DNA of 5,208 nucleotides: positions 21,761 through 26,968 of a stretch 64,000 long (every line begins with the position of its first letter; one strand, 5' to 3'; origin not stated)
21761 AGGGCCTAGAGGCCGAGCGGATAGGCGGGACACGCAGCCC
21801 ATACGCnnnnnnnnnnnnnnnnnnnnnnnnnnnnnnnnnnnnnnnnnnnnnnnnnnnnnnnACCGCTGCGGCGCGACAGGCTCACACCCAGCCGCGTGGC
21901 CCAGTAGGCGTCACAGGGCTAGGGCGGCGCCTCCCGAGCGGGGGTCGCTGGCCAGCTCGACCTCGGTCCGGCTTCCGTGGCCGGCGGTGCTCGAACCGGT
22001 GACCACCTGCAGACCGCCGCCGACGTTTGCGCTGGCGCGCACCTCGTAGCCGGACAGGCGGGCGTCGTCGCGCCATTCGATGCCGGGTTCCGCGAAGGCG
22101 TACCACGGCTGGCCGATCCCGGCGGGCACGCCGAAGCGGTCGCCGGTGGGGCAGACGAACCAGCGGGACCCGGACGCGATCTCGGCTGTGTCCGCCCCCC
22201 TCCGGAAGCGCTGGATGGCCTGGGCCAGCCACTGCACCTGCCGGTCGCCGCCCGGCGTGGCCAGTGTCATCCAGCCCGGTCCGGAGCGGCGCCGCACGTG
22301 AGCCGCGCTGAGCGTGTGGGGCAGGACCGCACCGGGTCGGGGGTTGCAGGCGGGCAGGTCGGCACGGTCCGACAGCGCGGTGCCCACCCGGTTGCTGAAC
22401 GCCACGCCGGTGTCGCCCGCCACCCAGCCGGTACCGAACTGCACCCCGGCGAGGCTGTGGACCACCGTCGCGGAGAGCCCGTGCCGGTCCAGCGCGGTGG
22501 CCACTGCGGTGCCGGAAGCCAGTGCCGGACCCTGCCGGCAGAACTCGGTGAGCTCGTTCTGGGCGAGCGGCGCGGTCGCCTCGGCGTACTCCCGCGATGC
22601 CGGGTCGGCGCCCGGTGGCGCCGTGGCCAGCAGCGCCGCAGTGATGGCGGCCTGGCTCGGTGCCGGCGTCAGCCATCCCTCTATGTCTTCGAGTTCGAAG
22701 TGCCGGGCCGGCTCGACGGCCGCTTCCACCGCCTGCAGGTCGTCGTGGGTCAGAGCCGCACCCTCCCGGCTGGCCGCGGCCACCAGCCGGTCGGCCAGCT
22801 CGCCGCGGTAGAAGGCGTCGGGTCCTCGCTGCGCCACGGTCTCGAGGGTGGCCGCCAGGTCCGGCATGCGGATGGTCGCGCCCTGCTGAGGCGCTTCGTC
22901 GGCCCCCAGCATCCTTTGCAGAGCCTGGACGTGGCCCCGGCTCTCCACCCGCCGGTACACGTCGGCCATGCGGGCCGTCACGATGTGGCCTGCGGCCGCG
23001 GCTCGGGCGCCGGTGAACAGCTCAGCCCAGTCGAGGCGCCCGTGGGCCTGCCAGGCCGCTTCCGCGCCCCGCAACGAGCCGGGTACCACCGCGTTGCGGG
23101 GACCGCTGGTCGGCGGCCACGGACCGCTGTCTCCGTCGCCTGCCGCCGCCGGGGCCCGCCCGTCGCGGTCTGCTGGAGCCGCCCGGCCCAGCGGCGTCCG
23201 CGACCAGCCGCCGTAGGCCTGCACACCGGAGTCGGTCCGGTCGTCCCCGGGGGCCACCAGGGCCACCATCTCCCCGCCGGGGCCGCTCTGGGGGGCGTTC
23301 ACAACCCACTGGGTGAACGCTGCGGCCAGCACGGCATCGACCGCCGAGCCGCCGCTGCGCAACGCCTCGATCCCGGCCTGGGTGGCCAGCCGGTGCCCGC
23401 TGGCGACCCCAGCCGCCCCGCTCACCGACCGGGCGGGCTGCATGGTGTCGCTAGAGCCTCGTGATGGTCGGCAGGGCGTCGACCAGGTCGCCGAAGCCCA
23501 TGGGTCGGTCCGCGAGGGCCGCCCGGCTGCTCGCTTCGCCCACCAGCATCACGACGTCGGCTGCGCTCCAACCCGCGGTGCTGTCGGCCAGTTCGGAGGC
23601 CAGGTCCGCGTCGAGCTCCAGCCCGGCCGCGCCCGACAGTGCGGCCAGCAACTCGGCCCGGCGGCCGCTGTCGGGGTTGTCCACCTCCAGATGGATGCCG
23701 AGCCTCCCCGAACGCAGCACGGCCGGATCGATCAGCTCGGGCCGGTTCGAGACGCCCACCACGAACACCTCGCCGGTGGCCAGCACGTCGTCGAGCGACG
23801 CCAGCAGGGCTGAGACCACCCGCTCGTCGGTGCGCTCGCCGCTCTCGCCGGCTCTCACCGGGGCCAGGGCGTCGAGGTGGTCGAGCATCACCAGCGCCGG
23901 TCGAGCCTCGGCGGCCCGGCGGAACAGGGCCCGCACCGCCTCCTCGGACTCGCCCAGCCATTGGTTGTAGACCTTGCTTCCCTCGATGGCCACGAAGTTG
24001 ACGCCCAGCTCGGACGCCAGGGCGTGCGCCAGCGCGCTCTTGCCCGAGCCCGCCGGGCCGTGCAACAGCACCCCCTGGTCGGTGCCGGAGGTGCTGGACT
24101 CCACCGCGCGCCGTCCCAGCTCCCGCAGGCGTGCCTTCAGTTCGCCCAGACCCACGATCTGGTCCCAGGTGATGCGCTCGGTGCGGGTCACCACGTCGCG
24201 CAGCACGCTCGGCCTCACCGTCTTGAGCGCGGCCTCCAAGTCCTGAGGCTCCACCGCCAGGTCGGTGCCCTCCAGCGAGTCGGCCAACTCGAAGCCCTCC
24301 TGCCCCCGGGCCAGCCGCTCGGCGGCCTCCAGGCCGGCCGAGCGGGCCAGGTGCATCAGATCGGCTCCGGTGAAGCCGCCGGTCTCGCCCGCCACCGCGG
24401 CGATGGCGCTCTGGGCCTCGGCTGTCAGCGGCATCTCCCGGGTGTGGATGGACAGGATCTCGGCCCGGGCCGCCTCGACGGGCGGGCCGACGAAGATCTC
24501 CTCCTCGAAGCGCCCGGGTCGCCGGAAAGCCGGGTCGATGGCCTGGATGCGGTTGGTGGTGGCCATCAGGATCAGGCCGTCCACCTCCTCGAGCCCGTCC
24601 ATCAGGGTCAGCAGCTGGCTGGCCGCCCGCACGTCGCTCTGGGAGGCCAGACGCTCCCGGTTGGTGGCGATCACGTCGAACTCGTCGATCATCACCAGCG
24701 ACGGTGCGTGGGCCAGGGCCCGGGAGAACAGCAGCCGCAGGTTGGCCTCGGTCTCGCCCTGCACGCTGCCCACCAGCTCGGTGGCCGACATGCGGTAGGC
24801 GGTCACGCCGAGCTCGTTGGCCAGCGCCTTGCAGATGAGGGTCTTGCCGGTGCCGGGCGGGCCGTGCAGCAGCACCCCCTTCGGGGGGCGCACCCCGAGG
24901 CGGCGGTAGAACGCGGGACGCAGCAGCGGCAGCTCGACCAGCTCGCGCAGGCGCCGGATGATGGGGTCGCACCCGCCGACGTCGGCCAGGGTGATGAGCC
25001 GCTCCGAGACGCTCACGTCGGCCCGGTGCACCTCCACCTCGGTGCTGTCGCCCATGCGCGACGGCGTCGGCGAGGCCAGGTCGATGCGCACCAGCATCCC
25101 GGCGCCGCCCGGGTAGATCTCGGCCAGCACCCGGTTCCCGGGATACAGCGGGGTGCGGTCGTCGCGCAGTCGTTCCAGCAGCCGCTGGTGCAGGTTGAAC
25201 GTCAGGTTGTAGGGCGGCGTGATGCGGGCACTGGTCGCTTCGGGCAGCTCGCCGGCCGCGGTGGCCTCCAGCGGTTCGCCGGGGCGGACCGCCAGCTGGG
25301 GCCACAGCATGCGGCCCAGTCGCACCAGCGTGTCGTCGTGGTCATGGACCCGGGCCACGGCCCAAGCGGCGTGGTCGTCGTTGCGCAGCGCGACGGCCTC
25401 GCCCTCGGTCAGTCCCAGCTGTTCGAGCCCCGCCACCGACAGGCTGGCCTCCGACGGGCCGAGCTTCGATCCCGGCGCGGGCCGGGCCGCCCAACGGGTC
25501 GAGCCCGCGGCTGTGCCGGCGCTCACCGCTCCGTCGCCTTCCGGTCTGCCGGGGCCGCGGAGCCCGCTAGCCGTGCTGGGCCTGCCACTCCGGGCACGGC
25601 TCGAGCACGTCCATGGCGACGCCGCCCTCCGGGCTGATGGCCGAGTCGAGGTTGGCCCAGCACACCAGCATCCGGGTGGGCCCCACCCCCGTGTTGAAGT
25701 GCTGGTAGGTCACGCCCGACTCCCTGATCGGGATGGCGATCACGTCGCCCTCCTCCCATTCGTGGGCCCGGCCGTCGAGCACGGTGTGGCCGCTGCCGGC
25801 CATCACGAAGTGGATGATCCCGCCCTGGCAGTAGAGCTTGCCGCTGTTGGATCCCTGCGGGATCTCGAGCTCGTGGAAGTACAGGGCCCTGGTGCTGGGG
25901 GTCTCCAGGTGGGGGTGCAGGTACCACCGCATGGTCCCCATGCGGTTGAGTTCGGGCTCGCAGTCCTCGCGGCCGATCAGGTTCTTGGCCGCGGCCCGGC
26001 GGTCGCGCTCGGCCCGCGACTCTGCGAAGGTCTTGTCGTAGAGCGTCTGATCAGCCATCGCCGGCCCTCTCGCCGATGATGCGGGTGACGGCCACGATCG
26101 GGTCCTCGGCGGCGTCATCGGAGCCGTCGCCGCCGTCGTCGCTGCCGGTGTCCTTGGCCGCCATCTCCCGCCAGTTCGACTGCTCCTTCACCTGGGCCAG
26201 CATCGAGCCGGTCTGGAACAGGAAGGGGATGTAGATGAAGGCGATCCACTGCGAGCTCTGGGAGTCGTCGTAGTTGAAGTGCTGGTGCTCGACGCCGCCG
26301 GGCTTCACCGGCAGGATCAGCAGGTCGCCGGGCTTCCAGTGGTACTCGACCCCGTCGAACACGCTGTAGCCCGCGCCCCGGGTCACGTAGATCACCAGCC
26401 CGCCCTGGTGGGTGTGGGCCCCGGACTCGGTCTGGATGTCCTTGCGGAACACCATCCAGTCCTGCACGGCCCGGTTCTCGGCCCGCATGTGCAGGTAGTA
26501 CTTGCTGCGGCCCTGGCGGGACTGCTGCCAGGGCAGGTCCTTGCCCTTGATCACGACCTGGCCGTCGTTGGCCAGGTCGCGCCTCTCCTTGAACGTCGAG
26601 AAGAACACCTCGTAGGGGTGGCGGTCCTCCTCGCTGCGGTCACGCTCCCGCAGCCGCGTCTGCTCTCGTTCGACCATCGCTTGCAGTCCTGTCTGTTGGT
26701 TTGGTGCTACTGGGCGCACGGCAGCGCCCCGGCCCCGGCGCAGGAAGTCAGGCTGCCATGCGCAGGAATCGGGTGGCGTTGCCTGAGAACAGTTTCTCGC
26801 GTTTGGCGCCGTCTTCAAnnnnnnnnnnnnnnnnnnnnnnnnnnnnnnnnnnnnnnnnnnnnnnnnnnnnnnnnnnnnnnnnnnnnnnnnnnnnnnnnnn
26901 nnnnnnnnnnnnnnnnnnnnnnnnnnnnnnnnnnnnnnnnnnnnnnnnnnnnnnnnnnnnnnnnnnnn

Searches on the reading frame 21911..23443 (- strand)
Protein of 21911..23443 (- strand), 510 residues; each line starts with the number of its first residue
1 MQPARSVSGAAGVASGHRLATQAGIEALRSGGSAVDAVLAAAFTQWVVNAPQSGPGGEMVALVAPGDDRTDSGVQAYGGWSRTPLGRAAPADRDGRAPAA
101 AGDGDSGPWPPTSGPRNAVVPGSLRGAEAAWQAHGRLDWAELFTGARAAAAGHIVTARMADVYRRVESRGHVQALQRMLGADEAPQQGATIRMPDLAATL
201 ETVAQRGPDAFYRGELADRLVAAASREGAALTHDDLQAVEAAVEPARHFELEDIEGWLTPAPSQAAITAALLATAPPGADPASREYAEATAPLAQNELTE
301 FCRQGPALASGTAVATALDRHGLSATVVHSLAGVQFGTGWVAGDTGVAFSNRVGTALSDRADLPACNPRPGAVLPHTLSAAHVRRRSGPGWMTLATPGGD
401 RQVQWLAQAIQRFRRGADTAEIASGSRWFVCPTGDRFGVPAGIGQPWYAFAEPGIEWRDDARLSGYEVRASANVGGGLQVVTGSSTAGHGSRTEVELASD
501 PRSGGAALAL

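Call 7: search_protein_families(library=pfam, proteins=[window:21911-23443:-], max_evalue=0.001)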
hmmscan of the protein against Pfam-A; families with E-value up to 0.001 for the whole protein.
window:21911-23443:- (510 aa): 1 family
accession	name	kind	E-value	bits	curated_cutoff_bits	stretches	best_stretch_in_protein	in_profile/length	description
PF01019.26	G_glu_transpept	-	1.2e-49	170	27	2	26-273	2-240/512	Gamma-glutamyltranspeptidase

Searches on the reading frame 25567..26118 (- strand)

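Call 7: search_protein_families(library=pfam, proteins=[window:25567-26118:-], max_evalue=0.001)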
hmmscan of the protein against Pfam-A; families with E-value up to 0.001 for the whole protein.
window:25567-26118:- (183 aa): 1 family
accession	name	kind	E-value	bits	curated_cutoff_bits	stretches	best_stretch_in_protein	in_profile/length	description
PF07883.17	Cupin_2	-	3.5e-05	23.9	27.2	1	98-152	17-68/70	Cupin domain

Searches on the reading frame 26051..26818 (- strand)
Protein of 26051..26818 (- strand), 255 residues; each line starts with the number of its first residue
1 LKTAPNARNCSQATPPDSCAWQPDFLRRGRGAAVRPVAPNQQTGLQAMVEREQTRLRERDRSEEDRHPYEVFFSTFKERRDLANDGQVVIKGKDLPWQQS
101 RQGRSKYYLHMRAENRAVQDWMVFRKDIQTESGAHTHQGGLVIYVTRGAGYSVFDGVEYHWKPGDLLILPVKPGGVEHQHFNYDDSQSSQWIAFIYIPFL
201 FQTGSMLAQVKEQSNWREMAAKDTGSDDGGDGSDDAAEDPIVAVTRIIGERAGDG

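Call 4: search_protein_families(library=pfam, proteins=[window:26051-26818:-], max_evalue=0.01)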
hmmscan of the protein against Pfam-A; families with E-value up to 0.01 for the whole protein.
window:26051-26818:- (255 aa): 3 families
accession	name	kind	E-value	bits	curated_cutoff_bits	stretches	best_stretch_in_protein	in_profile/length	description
PF07883.17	Cupin_2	-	1e-07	32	27.2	1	130-188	9-63/70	Cupin domain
PF02311.25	AraC_binding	-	4.4e-07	30.1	21.1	1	131-170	15-54/135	AraC-like ligand binding domain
PF12973.13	Cupin_7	-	0.00039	20.7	27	1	87-180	3-87/105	ChrR Cupin-like domain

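Call 5: search_protein_families(library=ncbifam, proteins=[window:26051-26818:-], max_evalue=0.01)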
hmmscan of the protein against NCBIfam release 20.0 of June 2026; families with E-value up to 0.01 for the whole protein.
window:26051-26818:- (255 aa): 1 family
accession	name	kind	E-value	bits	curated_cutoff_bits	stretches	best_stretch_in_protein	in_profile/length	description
NF049978.1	AminoSalDhMabB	equivalog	1.4e-05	24.7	650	1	130-182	260-309/351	5-aminosalicylate 1,2-dioxygenase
